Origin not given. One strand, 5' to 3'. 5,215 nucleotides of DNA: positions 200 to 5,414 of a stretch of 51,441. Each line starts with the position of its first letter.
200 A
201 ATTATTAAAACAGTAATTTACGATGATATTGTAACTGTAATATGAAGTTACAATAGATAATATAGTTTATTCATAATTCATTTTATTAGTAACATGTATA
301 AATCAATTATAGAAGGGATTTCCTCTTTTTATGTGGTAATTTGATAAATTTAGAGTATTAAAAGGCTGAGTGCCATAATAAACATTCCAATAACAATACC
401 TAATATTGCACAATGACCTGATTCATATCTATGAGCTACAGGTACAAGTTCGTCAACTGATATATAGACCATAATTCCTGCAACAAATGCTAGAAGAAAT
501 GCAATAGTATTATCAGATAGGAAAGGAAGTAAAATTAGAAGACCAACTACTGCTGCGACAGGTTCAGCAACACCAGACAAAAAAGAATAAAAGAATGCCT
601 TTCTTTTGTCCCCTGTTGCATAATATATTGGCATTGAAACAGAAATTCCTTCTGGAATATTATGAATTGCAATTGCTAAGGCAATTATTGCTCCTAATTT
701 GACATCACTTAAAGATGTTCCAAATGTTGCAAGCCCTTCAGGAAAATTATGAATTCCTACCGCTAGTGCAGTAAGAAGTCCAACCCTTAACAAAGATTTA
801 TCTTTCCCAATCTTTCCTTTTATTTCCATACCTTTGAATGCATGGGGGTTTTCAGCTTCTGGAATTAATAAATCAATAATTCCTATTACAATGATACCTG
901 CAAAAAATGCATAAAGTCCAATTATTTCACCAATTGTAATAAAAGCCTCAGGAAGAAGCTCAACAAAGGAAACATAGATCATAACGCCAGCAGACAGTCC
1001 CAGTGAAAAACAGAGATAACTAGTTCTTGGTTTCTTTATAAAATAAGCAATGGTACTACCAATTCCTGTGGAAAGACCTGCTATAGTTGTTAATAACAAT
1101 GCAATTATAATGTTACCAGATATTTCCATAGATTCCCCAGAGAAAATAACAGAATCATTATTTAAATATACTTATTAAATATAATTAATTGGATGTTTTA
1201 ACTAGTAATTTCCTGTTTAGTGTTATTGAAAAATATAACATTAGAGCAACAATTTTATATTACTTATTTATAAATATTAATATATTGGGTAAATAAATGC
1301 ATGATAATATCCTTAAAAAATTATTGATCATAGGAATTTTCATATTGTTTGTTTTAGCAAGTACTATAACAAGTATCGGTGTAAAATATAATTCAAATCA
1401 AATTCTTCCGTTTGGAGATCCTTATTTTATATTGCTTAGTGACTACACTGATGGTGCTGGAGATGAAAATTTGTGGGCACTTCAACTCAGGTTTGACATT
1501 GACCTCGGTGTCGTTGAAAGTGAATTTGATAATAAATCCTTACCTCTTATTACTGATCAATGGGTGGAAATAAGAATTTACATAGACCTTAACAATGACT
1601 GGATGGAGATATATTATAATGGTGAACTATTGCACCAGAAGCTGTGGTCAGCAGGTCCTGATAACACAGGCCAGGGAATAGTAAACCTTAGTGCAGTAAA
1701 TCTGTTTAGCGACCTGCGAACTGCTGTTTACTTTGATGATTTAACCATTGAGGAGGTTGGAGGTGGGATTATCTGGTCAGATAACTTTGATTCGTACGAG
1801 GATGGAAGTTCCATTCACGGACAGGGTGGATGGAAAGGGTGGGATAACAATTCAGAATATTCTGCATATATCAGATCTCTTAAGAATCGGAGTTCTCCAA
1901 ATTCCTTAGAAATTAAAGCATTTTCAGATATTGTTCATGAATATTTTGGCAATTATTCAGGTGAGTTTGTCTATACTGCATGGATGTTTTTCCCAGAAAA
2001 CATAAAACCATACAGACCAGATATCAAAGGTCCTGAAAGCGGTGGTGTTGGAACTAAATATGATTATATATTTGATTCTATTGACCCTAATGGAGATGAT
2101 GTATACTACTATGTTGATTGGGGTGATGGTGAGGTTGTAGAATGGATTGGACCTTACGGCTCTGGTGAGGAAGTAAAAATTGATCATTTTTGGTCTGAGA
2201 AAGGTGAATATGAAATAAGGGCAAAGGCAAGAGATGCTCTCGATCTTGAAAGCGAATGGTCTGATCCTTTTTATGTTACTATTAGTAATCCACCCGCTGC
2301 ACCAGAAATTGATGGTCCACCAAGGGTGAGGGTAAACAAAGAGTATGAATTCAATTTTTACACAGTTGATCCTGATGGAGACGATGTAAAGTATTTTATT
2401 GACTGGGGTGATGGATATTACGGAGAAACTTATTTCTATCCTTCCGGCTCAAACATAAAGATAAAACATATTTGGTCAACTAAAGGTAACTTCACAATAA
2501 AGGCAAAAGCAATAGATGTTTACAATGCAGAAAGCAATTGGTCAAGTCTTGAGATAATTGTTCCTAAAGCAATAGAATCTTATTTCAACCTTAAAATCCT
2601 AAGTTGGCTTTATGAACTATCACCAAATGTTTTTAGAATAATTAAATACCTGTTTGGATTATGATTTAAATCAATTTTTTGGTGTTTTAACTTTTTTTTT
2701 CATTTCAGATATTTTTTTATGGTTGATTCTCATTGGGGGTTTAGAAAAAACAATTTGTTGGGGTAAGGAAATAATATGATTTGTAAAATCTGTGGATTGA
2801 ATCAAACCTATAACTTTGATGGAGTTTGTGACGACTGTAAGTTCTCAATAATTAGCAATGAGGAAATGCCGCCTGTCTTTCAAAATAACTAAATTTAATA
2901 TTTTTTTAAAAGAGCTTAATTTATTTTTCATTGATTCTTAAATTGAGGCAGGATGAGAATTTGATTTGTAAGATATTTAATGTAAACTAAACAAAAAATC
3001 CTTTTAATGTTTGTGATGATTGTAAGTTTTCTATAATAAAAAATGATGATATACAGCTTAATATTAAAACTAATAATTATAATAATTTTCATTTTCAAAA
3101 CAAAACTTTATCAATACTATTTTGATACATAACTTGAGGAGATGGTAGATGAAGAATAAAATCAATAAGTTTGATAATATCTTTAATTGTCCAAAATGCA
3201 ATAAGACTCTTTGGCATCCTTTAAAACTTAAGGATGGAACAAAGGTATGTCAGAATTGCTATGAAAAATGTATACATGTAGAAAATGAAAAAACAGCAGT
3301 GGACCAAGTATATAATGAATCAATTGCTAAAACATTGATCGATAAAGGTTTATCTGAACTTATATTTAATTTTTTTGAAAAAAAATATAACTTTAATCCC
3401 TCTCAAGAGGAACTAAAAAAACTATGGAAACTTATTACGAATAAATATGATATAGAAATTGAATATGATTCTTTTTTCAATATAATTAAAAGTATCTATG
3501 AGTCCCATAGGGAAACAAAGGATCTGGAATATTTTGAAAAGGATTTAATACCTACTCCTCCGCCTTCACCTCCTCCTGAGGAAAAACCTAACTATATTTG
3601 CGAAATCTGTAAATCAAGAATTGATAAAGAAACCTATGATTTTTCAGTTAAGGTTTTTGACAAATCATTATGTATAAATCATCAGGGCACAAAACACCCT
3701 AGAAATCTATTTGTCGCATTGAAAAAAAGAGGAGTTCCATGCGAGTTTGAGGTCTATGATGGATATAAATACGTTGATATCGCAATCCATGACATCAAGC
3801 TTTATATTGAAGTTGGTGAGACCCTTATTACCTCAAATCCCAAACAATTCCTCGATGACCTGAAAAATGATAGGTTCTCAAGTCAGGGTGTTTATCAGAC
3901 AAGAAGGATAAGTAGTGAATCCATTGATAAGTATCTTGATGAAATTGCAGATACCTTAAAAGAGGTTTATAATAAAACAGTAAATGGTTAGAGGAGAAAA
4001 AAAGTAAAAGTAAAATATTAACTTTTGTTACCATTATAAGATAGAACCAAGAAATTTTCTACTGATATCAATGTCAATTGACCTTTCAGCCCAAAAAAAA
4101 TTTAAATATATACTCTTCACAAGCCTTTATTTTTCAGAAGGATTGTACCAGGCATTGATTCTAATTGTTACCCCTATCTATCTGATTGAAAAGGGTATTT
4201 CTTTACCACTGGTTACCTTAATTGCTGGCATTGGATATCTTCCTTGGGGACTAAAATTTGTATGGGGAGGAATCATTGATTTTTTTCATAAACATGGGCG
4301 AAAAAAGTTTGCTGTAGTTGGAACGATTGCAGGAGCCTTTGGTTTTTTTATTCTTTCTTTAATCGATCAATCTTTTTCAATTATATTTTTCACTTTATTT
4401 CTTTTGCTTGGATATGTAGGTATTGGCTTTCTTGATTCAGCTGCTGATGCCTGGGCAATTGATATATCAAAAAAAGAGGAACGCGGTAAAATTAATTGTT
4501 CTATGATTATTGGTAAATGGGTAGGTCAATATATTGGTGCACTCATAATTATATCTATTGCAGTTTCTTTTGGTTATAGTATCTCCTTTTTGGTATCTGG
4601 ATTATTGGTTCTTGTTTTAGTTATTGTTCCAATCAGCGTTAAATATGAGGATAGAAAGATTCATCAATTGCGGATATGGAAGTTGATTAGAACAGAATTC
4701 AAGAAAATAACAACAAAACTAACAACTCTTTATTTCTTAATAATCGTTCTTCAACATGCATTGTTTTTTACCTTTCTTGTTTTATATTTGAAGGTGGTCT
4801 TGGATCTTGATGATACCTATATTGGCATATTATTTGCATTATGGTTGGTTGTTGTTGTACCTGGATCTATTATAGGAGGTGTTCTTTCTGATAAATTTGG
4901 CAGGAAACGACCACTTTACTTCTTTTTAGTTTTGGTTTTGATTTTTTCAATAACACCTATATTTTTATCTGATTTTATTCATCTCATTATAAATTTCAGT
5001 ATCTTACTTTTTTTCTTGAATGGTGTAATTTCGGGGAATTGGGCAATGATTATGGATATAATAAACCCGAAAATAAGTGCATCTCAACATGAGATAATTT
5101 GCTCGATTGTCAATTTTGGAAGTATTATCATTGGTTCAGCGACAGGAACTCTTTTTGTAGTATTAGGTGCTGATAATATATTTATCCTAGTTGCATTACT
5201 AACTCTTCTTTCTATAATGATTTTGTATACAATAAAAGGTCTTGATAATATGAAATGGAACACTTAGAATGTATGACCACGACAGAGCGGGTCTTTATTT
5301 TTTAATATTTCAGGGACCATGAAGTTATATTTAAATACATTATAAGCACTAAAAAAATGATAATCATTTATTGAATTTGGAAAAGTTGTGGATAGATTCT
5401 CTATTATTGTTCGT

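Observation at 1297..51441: Fourteen unrelated secreted proteins share a C-terminal cassette: PKD-like module, P-R-x-[RK] junction and a terminal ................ tail (candidate sorting/anchoring/processing signal)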

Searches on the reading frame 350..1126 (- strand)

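Call 53: search_protein_families(library=pfam, max_evalue=0.001, proteins=[window:350-1126:-])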
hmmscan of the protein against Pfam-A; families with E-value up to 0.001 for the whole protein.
window:350-1126:- (258 aa): 1 family
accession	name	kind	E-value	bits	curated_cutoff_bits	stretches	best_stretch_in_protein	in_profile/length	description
PF02535.28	Zip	-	5.7e-31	108.4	35.1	2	108-253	170-321/323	ZIP Zinc transporter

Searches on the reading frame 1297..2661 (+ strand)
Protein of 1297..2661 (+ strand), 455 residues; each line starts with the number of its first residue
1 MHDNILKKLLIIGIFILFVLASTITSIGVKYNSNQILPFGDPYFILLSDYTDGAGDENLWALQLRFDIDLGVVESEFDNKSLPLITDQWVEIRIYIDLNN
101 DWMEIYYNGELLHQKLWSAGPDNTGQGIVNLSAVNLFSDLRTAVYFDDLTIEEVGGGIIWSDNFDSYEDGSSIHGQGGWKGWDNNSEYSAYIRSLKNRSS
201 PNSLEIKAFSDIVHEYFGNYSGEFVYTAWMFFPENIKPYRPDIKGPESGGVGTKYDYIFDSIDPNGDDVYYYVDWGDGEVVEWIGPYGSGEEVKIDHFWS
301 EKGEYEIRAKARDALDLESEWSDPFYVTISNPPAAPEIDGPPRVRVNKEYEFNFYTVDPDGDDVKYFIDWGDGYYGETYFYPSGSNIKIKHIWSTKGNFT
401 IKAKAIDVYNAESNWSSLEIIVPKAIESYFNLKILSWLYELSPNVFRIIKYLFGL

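Call 4: search_protein_families(library=ncbifam, max_evalue=1, proteins=[window:1297-2661:+])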
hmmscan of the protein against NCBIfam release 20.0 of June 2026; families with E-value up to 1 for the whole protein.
window:1297-2661:+ (455 aa): 1 family
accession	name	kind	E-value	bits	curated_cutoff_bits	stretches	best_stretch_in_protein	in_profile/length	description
NF058578.1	CPR_pilus_PamR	equivalog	2.3e-07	30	300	2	368-408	185-225/297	pilus system RbmA-like protein PamR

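Call 5: search_protein_families(library=pfam, max_evalue=0.1, proteins=[window:1297-2661:+])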
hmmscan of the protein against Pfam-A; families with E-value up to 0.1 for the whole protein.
window:1297-2661:+ (455 aa): 2 families
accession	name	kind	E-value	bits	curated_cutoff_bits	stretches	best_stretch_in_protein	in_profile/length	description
PF00801.26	PKD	-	4.4e-11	43.1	23.5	2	344-417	11-77/80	PKD domain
PF18911.6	PKD_4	-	4.7e-09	36.6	27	2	333-420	4-83/85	PKD domain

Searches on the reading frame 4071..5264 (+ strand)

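Call 53: search_protein_families(library=pfam, max_evalue=0.001, proteins=[window:4071-5264:+])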
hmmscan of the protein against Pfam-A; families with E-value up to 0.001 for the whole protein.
window:4071-5264:+ (398 aa): 2 families
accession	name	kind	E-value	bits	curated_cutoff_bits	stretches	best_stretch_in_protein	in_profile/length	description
PF07690.21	MFS_1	-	1.4e-28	100.3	33.4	1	19-329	4-321/347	Major Facilitator Superfamily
PF00083.30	Sugar_tr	-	0.00025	20.5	22.3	1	248-306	45-106/452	Sugar (and other) transporter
